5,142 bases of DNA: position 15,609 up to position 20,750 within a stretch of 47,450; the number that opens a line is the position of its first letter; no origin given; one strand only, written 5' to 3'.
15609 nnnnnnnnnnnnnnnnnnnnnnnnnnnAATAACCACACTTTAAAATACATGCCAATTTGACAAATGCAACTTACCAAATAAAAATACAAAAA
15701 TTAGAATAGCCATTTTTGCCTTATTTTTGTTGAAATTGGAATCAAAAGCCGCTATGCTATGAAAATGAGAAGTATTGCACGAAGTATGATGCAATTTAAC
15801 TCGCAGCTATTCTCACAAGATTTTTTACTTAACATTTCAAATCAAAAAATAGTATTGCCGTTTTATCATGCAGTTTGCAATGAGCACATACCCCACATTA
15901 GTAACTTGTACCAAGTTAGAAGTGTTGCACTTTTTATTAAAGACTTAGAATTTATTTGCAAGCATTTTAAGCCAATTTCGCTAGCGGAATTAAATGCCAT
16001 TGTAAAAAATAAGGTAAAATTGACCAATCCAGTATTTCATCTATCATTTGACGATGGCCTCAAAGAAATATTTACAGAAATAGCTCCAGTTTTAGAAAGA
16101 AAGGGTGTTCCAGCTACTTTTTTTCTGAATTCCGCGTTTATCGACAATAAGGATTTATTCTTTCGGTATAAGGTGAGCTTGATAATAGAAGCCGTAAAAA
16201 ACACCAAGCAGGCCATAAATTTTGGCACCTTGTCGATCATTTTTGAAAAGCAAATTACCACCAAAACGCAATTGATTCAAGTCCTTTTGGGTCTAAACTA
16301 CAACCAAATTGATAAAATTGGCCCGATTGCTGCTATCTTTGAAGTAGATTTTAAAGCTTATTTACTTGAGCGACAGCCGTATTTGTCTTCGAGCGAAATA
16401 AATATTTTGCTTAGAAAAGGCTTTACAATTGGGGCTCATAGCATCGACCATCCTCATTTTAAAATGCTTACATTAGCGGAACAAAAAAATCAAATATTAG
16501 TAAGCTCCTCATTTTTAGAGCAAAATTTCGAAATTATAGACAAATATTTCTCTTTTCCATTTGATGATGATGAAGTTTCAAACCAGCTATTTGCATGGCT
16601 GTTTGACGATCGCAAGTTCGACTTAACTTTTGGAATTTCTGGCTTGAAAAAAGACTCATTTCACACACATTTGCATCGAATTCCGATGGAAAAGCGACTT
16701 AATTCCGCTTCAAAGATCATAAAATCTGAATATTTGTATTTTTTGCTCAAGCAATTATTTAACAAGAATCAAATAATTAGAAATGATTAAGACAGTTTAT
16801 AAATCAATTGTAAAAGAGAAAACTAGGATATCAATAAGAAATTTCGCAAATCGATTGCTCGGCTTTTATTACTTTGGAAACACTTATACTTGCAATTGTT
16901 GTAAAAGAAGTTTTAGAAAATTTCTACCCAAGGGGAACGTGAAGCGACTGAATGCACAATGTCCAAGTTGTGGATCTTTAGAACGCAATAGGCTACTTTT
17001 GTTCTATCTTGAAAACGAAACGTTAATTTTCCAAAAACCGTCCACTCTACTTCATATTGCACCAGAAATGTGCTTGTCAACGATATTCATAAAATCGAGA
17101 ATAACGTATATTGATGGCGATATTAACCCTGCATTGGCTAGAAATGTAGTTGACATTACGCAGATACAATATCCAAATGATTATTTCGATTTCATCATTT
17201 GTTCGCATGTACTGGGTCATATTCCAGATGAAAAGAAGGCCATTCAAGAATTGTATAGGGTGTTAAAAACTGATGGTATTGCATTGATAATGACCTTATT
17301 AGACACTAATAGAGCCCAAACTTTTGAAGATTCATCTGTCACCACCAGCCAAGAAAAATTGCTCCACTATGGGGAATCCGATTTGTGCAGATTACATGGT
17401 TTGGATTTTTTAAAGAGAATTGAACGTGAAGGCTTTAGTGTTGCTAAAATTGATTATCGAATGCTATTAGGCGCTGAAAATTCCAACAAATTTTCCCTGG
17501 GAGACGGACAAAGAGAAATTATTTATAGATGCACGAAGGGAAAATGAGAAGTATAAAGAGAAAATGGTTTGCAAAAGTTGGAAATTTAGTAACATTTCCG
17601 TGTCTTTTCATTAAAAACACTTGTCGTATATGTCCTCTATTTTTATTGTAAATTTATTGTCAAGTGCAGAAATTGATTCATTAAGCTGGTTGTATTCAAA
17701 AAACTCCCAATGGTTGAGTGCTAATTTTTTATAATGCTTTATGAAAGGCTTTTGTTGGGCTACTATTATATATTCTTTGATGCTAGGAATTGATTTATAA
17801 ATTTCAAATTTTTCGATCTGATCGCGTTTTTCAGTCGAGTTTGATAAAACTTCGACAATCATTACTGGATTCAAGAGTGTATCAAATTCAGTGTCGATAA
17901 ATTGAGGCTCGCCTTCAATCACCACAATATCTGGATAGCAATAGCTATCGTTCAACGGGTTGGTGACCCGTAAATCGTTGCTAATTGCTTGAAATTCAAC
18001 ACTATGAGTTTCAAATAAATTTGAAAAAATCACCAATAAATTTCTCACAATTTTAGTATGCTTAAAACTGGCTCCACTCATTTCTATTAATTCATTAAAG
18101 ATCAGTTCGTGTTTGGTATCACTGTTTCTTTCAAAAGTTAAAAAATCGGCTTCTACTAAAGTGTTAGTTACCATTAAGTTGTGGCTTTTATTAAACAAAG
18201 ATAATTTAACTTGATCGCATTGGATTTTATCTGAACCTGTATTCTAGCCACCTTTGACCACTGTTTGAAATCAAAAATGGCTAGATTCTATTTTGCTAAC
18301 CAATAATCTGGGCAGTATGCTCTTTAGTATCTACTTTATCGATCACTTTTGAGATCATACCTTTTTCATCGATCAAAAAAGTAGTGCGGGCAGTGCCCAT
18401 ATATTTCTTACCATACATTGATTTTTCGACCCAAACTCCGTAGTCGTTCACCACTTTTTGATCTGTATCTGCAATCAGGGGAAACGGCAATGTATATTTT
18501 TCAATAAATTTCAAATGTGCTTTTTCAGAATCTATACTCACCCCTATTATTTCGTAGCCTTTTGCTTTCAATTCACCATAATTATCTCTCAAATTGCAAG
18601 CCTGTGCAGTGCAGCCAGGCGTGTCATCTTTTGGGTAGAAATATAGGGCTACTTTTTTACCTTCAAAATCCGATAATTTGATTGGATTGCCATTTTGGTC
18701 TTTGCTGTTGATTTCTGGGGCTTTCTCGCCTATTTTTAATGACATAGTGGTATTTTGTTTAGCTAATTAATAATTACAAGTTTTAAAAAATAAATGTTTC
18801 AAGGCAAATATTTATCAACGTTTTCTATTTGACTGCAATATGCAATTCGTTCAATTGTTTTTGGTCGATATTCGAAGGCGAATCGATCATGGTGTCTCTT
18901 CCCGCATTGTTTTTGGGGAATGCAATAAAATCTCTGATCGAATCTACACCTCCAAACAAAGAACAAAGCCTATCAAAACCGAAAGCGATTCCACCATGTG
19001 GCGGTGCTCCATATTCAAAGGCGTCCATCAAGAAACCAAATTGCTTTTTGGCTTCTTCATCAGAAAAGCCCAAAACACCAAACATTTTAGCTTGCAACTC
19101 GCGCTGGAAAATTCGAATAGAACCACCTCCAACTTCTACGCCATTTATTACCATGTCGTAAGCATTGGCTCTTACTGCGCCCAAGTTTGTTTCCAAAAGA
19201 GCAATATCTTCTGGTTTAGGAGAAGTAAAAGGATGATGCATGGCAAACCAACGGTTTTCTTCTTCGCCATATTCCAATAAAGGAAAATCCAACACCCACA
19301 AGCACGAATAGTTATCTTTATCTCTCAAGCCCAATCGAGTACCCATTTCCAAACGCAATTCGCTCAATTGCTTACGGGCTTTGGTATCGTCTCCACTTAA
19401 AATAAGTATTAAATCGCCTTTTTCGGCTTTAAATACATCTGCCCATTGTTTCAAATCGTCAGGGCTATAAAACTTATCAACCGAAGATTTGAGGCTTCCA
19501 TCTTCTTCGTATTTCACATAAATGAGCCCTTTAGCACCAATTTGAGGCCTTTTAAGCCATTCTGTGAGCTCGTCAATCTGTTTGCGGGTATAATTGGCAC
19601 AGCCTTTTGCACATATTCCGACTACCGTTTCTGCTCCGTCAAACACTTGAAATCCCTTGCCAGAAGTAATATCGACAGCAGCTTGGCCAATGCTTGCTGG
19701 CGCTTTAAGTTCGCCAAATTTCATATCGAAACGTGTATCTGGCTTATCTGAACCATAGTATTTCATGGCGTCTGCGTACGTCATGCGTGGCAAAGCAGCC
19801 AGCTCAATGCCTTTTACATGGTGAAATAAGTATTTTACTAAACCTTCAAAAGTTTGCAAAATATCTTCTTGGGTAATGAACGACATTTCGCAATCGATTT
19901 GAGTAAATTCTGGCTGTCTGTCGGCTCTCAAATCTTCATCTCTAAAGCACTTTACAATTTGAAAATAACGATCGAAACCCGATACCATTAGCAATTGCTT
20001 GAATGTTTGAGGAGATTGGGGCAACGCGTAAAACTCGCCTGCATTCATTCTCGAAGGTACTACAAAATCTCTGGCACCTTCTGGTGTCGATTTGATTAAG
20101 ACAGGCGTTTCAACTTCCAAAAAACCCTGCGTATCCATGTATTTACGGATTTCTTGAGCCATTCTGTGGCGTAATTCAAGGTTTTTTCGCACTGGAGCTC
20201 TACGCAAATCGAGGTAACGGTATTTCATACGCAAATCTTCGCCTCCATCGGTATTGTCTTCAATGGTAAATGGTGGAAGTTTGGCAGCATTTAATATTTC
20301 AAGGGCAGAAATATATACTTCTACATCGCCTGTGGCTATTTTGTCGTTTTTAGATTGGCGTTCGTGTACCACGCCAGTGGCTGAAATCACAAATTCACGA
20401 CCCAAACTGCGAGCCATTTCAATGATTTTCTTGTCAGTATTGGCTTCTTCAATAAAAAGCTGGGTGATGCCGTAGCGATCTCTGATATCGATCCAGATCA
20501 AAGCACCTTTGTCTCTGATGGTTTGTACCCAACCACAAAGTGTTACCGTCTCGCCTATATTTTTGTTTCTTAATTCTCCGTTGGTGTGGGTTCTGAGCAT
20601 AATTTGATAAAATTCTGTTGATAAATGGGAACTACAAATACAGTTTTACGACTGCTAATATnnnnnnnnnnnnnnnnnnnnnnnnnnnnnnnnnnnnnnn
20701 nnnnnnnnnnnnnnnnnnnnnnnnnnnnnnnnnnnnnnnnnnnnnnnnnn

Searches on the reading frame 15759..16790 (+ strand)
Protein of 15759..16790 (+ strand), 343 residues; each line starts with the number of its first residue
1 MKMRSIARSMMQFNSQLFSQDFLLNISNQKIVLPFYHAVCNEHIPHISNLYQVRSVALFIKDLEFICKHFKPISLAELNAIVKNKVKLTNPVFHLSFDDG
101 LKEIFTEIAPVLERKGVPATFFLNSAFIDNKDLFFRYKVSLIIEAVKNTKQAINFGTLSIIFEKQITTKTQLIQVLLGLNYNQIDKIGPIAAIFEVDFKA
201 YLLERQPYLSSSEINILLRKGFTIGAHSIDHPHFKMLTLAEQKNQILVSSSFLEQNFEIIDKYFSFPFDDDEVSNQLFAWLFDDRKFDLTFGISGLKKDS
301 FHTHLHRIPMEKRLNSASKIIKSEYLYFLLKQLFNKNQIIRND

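Call 36: search_protein_families(library=pfam, proteins=[window:15759-16790:+], max_evalue=0.0001)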
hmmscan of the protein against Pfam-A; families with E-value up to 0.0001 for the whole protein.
window:15759-16790:+ (343 aa): 1 family
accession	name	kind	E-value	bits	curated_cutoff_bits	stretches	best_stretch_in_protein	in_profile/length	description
PF01522.26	Polysacc_deac_1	-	1.6e-15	57.6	23.1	1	87-268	3-105/124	Polysaccharide deacetylase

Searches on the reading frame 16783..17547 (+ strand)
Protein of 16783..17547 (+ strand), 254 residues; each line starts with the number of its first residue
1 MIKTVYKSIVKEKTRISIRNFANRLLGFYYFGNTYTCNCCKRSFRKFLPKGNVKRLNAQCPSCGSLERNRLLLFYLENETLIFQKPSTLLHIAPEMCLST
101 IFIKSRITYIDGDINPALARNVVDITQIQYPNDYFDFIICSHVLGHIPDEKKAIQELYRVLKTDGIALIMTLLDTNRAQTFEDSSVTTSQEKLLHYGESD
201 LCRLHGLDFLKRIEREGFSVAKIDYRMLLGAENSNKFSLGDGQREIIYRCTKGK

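Call 36: search_protein_families(library=pfam, proteins=[window:16783-17547:+], max_evalue=0.0001)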
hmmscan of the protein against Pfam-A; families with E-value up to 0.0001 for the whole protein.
window:16783-17547:+ (254 aa): 5 families
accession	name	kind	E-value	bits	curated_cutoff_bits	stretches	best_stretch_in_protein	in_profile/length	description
PF13489.12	Methyltransf_23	-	2.3e-11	44.1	27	1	119-185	66-133/164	Methyltransferase domain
PF08241.18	Methyltransf_11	-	3.2e-11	44.1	21.2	1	122-169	48-95/95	Methyltransferase domain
PF13847.12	Methyltransf_31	-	2.1e-07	31.2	27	1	122-173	60-113/145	Methyltransferase domain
PF13649.12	Methyltransf_25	-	6.9e-07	30.3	27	1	122-165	52-97/97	Methyltransferase domain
PF08242.18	Methyltransf_12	-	2.4e-05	25.4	30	1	123-166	51-97/98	Methyltransferase domain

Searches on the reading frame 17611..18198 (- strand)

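Call 36: search_protein_families(library=pfam, proteins=[window:17611-18198:-], max_evalue=0.0001)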
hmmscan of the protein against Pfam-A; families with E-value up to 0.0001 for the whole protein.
window:17611-18198:- (195 aa): 1 family
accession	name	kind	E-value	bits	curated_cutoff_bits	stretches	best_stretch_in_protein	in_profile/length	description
PF05685.18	Uma2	-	1.7e-29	103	27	1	18-178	3-160/172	Putative restriction endonuclease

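Call 67: search_protein_families(library=ncbifam, proteins=[window:17611-18198:-], max_evalue=1e-10)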
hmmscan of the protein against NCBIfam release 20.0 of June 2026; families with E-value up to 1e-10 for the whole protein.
window:17611-18198:- (195 aa): 0 families

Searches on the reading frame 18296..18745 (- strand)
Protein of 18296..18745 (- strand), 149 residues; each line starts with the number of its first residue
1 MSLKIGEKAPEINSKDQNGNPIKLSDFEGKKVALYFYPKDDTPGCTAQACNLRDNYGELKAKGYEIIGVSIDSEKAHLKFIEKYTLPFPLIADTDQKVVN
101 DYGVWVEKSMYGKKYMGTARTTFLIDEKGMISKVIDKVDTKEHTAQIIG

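Call 36: search_protein_families(library=pfam, proteins=[window:18296-18745:-], max_evalue=0.0001)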
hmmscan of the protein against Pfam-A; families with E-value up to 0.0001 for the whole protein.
window:18296-18745:- (149 aa): 3 families
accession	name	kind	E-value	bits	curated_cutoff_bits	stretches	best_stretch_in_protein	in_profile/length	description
PF00578.27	AhpC-TSA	-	8.4e-44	148.9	26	1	5-133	1-123/124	AhpC/TSA family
PF08534.16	Redoxin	-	7.3e-28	97.7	26.6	1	5-141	2-138/148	Redoxin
PF13911.12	AhpC-TSA_2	-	1.1e-05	26.2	27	1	52-106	2-56/114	AhpC/TSA antioxidant enzyme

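Call 67: search_protein_families(library=ncbifam, proteins=[window:18296-18745:-], max_evalue=1e-10)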
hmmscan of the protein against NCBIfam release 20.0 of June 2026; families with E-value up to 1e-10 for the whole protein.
window:18296-18745:- (149 aa): 9 families
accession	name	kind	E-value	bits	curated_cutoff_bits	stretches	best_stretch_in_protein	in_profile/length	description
NF006960.0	PRK09437.1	equivalog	6.2e-50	169.2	140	1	2-147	3-148/156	thioredoxin-dependent thiol peroxidase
NF053650.1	PerredPrxQDein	equivalog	2.2e-41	141.3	260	1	10-147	2-138/148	thioredoxin-dependent peroxiredoxin PrxQ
NF009668.0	PRK13189.1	equivalog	1.3e-21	76.8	211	1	3-135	10-143/224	peroxiredoxin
NF002854.0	PRK03147.1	subfamily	4.3e-21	75.6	170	1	3-144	36-165/176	thiol-disulfide oxidoreductase ResA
NF009669.0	PRK13190.1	equivalog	4.4e-19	68.5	261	1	1-135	1-134/203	putative peroxiredoxin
NF040737.1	peroxi_PrxU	equivalog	1e-16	61.4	270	1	3-132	36-169/233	thioredoxin-dependent peroxiredoxin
NF009670.0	PRK13191.1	equivalog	1e-16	61.2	374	1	5-134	9-139/215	putative peroxiredoxin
NF010122.0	PRK13599.1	equivalog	2.6e-14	53.2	456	1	5-134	9-139/220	peroxiredoxin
TIGR03137.1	AhpC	equivalog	1.8e-12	47.4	272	1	22-135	24-135/187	alkyl hydroperoxide reductase subunit C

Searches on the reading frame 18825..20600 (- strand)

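Call 67: search_protein_families(library=ncbifam, proteins=[window:18825-20600:-], max_evalue=1e-10)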
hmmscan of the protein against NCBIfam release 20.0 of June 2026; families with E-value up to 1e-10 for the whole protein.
window:18825-20600:- (591 aa): 14 families
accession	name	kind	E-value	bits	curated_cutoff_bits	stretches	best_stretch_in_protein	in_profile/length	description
NF001750.0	PRK00476.1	equivalog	1.2e-240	799.9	443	1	1-590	3-586/590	aspartate--tRNA ligase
TIGR00459.1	aspS_bact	equivalog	7.7e-211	701.5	373.85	1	2-589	2-582/586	aspartate--tRNA ligase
NF009460.0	PRK12820.1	equivalog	3.1e-166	554.5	1379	1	8-588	27-615/723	bifunctional aspartyl-tRNA synthetase/aspartyl/glutamyl-tRNA amidotransferase subunit C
NF003483.0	PRK05159.1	equivalog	3.6e-67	227.1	353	2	2-264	3-260/438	aspartate--tRNA(Asn) ligase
TIGR00458.1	aspS_nondisc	equivalog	1.4e-64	218.7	368.4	2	11-263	7-254/428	aspartate--tRNA(Asn) ligase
NF001756.1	PRK00484.1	subfamily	2.9e-42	144.9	468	1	12-266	47-294/488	lysine--tRNA ligase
TIGR00499.1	lysS_bact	equivalog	6.3e-42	143.8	427.6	1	11-264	48-295/496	lysine--tRNA ligase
NF003037.0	PRK03932.1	equivalog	1.8e-38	132.7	414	1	10-262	10-262/451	asparagine--tRNA ligase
TIGR00457.1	asnS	equivalog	8.1e-36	123.8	342.6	1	12-262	12-264/455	asparagine--tRNA ligase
NF002821.0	PRK02983.1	equivalog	4.2e-31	107.8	742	1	3-261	646-898/1102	bifunctional lysylphosphatidylglycerol synthetase/lysine--tRNA ligase LysX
NF009101.0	PRK12445.1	subfamily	2.6e-28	98.9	1026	1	6-266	57-309/505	lysine--tRNA ligase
TIGR00462.1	genX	equivalog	6.4e-21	75.1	286.9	1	142-287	2-147/304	EF-P lysine aminoacylase EpmA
NF006828.0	PRK09350.1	equivalog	2.4e-17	63.2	264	0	139-278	14-152/325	elongation factor P--(R)-beta-lysine ligase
NF005052.0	PRK06462.1-1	equivalog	1.7e-12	47.1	368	1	125-266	33-177/353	asparagine synthetase A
